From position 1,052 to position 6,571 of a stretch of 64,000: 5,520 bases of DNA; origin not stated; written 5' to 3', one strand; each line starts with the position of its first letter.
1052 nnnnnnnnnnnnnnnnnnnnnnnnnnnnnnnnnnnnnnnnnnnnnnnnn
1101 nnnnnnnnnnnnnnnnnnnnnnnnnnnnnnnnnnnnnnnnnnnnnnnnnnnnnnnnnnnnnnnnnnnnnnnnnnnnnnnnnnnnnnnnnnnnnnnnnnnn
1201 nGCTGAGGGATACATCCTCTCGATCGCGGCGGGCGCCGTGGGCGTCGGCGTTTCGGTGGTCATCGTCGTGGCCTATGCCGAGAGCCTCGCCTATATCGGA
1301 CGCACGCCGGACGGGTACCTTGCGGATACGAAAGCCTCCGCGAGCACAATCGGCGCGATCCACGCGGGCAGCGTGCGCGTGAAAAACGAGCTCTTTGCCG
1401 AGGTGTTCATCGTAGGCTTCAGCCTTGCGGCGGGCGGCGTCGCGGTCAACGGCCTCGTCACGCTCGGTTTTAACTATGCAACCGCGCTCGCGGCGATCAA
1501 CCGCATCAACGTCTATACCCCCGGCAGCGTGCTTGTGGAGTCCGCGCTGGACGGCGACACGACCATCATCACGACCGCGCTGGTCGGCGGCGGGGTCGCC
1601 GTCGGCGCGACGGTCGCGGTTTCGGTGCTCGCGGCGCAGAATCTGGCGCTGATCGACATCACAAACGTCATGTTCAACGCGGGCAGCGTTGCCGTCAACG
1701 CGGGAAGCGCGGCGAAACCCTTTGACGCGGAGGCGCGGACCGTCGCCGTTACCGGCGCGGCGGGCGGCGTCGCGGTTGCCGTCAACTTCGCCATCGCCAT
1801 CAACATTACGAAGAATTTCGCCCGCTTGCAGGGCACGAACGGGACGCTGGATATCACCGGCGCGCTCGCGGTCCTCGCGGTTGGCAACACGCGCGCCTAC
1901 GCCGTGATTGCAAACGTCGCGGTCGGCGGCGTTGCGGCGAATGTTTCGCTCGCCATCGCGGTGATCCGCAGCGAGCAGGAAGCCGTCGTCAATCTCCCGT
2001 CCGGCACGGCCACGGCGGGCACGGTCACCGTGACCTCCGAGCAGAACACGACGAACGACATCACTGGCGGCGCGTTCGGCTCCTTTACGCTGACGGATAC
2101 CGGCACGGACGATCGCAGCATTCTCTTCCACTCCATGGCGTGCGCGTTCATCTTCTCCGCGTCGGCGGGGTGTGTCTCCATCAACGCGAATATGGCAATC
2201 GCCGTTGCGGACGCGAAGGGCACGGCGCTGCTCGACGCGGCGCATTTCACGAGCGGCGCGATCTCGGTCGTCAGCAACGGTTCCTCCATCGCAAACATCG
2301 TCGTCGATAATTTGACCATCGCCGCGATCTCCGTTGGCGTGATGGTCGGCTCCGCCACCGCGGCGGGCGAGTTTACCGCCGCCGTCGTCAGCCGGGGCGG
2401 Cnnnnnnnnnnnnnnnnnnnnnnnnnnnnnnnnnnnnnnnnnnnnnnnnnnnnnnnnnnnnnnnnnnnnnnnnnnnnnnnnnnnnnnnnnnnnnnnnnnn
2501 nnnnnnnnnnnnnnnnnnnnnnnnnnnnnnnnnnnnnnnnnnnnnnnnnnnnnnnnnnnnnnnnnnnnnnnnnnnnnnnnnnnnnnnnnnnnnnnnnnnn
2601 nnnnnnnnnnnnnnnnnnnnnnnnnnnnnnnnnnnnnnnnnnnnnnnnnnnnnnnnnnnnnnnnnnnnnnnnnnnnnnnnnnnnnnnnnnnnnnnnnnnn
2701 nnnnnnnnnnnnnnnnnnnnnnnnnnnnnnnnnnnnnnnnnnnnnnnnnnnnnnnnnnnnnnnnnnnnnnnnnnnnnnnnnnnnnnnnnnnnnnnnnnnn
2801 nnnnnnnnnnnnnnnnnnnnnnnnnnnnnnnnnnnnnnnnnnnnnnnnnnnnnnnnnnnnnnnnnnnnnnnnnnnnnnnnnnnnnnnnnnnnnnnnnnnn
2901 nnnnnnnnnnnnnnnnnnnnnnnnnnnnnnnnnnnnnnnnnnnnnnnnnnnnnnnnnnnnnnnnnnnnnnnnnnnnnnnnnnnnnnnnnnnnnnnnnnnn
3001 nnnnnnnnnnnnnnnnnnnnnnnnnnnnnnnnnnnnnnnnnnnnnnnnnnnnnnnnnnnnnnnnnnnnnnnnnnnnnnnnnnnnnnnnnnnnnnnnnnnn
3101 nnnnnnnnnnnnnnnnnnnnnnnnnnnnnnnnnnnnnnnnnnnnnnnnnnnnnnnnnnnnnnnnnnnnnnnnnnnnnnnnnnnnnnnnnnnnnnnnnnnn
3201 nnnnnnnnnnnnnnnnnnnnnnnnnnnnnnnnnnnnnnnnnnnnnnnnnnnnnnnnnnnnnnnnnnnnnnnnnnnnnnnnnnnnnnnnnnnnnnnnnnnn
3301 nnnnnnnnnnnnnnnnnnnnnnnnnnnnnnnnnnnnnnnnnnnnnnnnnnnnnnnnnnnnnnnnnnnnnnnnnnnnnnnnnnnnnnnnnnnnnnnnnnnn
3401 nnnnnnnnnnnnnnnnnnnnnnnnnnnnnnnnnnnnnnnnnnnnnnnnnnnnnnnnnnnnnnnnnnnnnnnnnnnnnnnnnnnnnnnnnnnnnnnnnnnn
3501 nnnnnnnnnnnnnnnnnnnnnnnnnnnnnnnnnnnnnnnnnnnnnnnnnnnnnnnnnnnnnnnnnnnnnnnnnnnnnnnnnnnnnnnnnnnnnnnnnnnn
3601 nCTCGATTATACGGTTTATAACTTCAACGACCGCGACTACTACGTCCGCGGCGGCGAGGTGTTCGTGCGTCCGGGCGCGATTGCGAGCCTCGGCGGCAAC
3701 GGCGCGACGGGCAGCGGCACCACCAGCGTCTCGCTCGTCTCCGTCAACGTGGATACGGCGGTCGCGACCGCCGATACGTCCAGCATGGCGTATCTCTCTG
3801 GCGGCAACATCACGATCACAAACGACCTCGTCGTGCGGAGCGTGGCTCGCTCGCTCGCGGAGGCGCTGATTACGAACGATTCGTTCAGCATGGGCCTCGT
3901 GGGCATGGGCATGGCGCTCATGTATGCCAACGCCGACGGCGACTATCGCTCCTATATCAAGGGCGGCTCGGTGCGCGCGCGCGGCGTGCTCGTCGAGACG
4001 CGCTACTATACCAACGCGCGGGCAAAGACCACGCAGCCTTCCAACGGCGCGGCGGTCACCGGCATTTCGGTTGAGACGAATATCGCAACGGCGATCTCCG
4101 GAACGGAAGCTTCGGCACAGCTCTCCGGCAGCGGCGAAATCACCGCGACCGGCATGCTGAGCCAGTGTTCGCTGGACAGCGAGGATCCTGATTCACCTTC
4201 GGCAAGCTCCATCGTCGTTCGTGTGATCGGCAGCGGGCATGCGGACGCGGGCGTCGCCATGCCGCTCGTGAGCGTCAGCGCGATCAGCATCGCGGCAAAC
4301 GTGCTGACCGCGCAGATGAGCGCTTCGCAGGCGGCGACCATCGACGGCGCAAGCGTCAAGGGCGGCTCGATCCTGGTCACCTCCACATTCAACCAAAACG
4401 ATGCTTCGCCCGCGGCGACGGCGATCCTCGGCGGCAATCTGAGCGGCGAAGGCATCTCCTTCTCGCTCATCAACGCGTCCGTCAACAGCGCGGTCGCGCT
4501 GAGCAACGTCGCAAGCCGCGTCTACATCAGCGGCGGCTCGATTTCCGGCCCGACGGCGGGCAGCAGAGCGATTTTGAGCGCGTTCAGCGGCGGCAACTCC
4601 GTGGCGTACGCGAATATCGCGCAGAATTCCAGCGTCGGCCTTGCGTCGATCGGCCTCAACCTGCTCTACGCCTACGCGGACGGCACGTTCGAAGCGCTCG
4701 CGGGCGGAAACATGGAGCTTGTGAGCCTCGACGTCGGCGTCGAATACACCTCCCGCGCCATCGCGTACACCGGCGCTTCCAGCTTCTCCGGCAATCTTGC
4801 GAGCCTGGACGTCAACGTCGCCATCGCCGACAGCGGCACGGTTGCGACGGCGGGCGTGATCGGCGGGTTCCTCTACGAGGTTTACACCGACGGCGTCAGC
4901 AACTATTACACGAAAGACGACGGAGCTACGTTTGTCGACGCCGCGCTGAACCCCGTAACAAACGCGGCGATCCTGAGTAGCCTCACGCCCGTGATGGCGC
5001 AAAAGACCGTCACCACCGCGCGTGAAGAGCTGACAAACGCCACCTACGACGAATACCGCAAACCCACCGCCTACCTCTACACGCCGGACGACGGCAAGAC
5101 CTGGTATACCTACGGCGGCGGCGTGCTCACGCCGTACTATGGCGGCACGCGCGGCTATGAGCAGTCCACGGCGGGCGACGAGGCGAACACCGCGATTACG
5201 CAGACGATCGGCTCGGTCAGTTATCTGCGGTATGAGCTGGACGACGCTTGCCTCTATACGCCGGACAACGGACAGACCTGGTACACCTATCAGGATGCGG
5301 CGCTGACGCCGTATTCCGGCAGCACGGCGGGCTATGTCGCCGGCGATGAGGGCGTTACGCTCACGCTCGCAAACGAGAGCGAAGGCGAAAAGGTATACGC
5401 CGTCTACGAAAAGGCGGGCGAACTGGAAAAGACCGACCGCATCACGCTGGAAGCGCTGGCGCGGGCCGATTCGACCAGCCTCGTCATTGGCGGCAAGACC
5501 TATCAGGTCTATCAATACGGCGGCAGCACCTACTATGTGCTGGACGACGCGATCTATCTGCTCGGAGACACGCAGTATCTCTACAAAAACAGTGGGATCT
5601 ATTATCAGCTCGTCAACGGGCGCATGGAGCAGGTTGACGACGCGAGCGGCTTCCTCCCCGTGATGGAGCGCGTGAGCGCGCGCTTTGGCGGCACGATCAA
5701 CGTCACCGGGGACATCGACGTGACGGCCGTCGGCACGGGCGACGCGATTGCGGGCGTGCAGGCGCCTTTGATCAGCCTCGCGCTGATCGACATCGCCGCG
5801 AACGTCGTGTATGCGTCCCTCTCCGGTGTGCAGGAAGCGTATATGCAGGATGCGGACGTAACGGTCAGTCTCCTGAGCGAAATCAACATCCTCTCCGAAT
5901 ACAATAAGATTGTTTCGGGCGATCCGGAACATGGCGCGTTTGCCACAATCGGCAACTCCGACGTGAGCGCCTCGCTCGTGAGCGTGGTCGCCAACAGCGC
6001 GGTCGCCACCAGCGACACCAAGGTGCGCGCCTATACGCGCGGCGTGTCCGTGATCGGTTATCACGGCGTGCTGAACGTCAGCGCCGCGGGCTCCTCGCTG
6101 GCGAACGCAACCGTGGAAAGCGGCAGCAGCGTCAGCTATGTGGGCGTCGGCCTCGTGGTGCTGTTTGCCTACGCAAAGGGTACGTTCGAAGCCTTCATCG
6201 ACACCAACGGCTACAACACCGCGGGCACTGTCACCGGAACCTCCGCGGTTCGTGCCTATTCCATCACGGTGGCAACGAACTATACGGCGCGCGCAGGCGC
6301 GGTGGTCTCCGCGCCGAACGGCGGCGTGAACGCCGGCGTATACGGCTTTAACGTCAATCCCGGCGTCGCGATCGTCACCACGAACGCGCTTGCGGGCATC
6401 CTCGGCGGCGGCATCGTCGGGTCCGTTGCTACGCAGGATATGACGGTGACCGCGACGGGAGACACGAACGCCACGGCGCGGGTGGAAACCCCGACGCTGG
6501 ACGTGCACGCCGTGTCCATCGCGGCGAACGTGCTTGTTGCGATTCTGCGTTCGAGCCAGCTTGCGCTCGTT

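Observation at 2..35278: Uninterrupted ORF of more than 35 kb that is still open at the window edge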

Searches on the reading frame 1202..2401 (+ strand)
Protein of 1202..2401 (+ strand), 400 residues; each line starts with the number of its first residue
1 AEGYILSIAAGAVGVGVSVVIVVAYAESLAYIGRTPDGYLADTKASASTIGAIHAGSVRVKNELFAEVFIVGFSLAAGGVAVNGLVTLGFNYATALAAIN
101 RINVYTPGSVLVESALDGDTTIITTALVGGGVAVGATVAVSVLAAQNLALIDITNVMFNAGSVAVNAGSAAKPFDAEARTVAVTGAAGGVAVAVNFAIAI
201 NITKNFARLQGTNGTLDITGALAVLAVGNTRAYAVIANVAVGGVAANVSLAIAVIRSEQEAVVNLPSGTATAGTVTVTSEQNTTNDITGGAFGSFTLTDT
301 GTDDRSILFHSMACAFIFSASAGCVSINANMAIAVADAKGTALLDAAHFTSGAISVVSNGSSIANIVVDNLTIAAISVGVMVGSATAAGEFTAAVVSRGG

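Call 59: search_protein_families(library=ncbifam, proteins=[window:1202-2401:+], max_evalue=1)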
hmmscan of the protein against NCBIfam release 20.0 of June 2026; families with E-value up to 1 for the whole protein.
window:1202-2401:+ (400 aa): 1 family
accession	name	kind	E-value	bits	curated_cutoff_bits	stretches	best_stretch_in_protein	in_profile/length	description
NF003196.0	PRK04168.1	equivalog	0.18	10.6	355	1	145-195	24-74/338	tungstate ABC transporter substrate-binding protein WtpA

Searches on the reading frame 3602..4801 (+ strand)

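Call 59: search_protein_families(library=ncbifam, proteins=[window:3602-4801:+], max_evalue=1)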
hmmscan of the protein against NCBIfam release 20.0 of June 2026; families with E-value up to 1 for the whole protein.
window:3602-4801:+ (400 aa): 1 family
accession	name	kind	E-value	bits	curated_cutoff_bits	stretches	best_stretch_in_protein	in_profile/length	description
TIGR00470.1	sepS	equivalog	0.25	9.7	380.65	1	256-318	377-439/533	O-phosphoserine--tRNA ligase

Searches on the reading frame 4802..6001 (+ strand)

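Call 59: search_protein_families(library=ncbifam, proteins=[window:4802-6001:+], max_evalue=1)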
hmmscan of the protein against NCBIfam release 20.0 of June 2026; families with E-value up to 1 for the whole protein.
window:4802-6001:+ (400 aa): 1 family
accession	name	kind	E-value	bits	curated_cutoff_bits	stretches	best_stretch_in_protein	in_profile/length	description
NF007023.0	PRK09489.1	equivalog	0.17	11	295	1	310-382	205-277/342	16S rRNA (guanine(1207)-N(2))-methyltransferase RsmC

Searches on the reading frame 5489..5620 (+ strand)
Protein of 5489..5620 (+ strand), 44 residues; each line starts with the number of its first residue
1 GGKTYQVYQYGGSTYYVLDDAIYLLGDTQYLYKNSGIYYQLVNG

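Call 106: search_solved_structures(query=A5, max_evalue=10, show_alignments=2)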
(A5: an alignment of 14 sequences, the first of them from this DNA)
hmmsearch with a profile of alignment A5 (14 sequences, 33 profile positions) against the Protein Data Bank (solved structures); distinct sequences matched with E-value up to 10: 11.
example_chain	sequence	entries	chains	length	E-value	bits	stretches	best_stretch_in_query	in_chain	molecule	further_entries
4inn_A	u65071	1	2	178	1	12.9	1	7-19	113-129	HP1028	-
6ft5_A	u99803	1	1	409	1.5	12.4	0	18-31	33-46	alphaRep A3_A3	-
1eu8_A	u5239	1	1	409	1.9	12.1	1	1-19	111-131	TREHALOSE/MALTOSE BINDING PROTEIN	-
4cnl_A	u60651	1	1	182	3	11.4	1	18-28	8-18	PUTATIVE PNEUMOCOCCAL SURFACE PROTEIN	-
1qwl_A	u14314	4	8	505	3.2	11.3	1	5-23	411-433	KatA catalase | Catalase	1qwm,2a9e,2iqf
3nuk_A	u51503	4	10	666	5.2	10.7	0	2-14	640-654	ALPHA-GLUCOSIDASE | Glycosyl hydrolase, family 31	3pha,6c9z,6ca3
3n04_A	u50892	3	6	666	5.3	10.6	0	2-14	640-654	alpha-glucosidase | Glycosyl hydrolase, family 31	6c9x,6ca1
3nsx_A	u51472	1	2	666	5.3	10.6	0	2-14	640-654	alpha-glucosidase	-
3m6d_A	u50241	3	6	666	5.3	10.6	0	2-14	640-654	Uncharacterized protein | alpha-glucosidase GH31 family | alpha-Glucosidase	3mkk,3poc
3m46_A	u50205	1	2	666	5.3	10.6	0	2-14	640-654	Uncharacterized protein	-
2mqs_A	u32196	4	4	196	7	10.2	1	11-25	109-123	Matrix metalloproteinase-14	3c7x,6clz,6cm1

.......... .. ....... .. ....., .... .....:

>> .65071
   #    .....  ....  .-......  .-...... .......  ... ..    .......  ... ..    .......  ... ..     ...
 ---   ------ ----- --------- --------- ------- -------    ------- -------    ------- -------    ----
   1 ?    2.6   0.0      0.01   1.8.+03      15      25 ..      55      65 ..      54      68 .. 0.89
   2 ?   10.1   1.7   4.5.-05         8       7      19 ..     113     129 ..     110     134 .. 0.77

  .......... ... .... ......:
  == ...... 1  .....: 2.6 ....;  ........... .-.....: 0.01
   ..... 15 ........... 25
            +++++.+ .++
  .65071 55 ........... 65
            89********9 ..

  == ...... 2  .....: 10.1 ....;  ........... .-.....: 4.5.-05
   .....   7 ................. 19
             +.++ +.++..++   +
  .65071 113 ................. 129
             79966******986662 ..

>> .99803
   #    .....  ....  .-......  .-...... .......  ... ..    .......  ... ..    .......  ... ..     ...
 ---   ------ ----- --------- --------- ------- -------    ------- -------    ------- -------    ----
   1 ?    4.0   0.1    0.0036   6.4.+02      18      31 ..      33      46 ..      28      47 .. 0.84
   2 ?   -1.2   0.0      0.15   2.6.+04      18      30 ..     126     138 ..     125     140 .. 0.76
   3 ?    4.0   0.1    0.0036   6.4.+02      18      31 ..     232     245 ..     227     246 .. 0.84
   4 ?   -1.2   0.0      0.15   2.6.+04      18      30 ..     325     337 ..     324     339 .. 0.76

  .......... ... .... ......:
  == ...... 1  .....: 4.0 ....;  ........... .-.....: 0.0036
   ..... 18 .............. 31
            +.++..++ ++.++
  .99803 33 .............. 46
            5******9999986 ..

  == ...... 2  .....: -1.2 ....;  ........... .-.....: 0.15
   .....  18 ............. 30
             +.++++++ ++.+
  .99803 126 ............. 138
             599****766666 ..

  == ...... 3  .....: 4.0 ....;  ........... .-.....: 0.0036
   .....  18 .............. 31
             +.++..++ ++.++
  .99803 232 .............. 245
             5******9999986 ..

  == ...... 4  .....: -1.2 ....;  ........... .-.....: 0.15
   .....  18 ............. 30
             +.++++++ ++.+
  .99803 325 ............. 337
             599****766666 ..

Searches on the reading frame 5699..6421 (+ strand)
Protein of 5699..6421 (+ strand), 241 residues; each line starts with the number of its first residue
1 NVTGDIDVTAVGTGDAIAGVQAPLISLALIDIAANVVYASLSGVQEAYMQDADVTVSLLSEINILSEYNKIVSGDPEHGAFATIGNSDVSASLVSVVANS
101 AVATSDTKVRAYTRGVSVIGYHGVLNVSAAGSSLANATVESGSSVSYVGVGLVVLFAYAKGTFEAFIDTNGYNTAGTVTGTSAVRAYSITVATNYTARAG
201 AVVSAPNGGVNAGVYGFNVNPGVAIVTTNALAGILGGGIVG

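Call 74: search_protein_representatives(alignment_id=A3)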
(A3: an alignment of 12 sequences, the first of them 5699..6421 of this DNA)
Query: 12 sequences, 237 profile positions. Proteins with E-value up to 0.001 (for the whole library): 180; up to 1e-10: 138; up to 1e-30: 71. The best 150 are listed.
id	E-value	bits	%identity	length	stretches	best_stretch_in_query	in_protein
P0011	0.0e+00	1258.0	-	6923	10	2-232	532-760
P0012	2.7e-217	734.0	-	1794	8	5-227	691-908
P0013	2.6e-164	560.6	-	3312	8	3-232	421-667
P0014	4.3e-164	559.9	-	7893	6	2-232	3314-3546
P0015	8.1e-157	536.1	-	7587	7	4-232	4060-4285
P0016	7.5e-149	510.0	-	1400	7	3-228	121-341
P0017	8.9e-142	486.8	-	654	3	2-230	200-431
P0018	4.3e-139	478.0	-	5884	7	4-234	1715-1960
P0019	9.6e-127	437.6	-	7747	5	3-229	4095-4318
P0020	8.1e-122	421.5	-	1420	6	5-231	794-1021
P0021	2.0e-116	403.9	-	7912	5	3-231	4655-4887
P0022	6.8e-109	379.2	-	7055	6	5-232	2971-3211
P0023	3.8e-106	370.2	-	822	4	5-232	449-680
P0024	3.1e-100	350.8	-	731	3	7-232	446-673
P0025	5.4e-97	340.2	-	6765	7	3-232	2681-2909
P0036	5.1e-75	268.3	-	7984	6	6-230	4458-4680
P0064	3.3e-41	157.6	-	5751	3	6-229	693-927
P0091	3.7e-26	108.4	-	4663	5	3-172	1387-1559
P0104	3.0e-21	92.3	-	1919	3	20-228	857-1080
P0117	5.1e-17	78.4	-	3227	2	3-226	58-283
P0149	4.6e-10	55.7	-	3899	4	5-117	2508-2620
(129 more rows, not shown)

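Call 75: list_cluster_members(proteins=[P0011, P0014, P0015, P0021, P0036, P0013, P0117, P0149, P0091, P0064])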
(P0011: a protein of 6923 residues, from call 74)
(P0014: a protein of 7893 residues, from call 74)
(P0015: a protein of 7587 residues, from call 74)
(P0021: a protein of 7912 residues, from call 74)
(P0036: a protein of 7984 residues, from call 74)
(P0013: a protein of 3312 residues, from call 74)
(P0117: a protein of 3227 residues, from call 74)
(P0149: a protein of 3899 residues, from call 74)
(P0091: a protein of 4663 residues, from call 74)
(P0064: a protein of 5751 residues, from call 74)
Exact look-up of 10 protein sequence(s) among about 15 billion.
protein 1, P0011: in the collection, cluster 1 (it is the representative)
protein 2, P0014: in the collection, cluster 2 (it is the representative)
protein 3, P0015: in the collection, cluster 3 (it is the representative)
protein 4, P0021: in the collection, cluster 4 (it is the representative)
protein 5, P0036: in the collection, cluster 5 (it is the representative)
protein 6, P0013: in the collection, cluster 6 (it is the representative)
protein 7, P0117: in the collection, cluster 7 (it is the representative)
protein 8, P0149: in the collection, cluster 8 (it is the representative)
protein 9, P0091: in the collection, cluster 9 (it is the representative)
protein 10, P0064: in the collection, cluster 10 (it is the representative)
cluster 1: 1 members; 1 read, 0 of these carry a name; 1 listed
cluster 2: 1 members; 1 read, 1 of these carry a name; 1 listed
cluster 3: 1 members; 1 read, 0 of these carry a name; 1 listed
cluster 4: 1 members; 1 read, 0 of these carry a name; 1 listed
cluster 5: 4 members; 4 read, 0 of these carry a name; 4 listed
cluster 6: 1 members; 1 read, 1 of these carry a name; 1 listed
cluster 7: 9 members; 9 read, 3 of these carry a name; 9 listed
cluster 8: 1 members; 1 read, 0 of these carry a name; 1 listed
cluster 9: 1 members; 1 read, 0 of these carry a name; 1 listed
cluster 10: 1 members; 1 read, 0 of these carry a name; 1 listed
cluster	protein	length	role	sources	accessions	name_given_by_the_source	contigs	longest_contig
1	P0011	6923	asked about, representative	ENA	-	-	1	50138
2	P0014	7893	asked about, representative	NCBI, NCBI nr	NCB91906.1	MAG: hypothetical protein EOM40_04945, partial [Clostridia bacterium] | hypothetical protein [Clostridia bacterium]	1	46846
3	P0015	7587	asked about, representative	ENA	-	-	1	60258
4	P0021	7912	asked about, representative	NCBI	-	-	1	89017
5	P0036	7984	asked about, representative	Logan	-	-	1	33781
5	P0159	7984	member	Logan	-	-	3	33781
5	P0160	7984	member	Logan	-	-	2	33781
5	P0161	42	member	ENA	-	-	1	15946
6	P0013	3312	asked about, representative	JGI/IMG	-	hypothetical protein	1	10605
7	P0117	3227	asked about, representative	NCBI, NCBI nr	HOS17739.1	MAG TPA: hypothetical protein PK438_00500, partial [Clostridia bacterium] | hypothetical protein [Clostridia bacterium]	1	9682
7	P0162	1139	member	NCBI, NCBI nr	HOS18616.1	MAG TPA: hypothetical protein PK438_04955, partial [Clostridia bacterium] | hypothetical protein [Clostridia bacterium]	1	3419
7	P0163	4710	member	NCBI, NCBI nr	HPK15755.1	MAG TPA: hypothetical protein PKW41_07145 [Clostridia bacterium] | hypothetical protein [Clostridia bacterium]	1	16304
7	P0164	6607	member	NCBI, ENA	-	-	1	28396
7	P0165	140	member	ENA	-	-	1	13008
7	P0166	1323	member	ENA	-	-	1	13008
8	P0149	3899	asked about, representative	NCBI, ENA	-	-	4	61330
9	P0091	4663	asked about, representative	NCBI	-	-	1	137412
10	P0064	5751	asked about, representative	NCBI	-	-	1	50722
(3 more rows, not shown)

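Call 76: search_protein_families(library=ncbifam, proteins=[P0117, P0149, P0104], max_evalue=0.001)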
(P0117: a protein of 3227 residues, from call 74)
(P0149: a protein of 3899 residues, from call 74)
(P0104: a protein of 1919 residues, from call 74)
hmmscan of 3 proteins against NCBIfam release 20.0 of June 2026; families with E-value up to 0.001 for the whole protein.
P0117 (3227 aa): 0 families

P0149 (3899 aa): 1 family
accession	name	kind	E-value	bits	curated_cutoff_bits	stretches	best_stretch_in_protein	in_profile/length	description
NF012206.1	LktA_tand_53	repeat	1.9e-06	28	50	2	284-334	4-53/53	tandem repeat-containing filamentous protein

P0104 (1919 aa): 1 family
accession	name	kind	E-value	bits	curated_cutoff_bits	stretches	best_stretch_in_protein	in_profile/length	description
NF012206.1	LktA_tand_53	repeat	5.8e-05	23.2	50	1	134-187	1-53/53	tandem repeat-containing filamentous protein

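Call 77: find_encoding_contigs(protein=P0011, flank=10000, max_places=2)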
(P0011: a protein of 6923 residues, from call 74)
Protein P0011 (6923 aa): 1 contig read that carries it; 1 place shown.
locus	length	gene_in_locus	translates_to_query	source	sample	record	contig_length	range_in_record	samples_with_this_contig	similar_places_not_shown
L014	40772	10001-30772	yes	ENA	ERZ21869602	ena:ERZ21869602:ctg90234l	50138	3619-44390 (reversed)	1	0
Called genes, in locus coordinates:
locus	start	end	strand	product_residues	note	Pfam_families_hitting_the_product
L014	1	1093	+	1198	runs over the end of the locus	-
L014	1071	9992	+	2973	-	PF18998:Flg_new_2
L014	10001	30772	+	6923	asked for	-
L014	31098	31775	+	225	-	PF02517:Rce1-like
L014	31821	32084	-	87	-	PF06769:YoeB_toxin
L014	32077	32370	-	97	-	PF04221:RelB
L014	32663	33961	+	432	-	PF00501:AMP-binding, PF14535:AMP-binding_C_2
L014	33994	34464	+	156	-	PF01842:ACT (weak), PF13291:ACT_4 (faint), PF19571:ACT_8, PF22468:ACT_9 (faint), PF01842:ACT (weak), PF22629:ACT_AHAS_ss (weak)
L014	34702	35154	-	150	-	PF00583:Acetyltransf_1, PF13673:Acetyltransf_10, PF13508:Acetyltransf_7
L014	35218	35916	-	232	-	PF20217:DUF6577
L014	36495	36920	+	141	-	-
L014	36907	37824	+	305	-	-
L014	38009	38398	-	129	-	PF00903:Glyoxalase, PF12681:Glyoxalase_2, PF18029:Glyoxalase_6, PF22677:Ble-like_N (weak)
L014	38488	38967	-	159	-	PF06177:QueT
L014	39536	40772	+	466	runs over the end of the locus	PF19481:DUF6017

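Call 88: search_protein_families(library=pfam, proteins=[P0163, P0091], max_evalue=0.001)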
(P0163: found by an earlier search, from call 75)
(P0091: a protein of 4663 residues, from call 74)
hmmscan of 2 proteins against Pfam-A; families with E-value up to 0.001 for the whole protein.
P0163 (4710 aa): 0 families

P0091 (4663 aa): 0 families
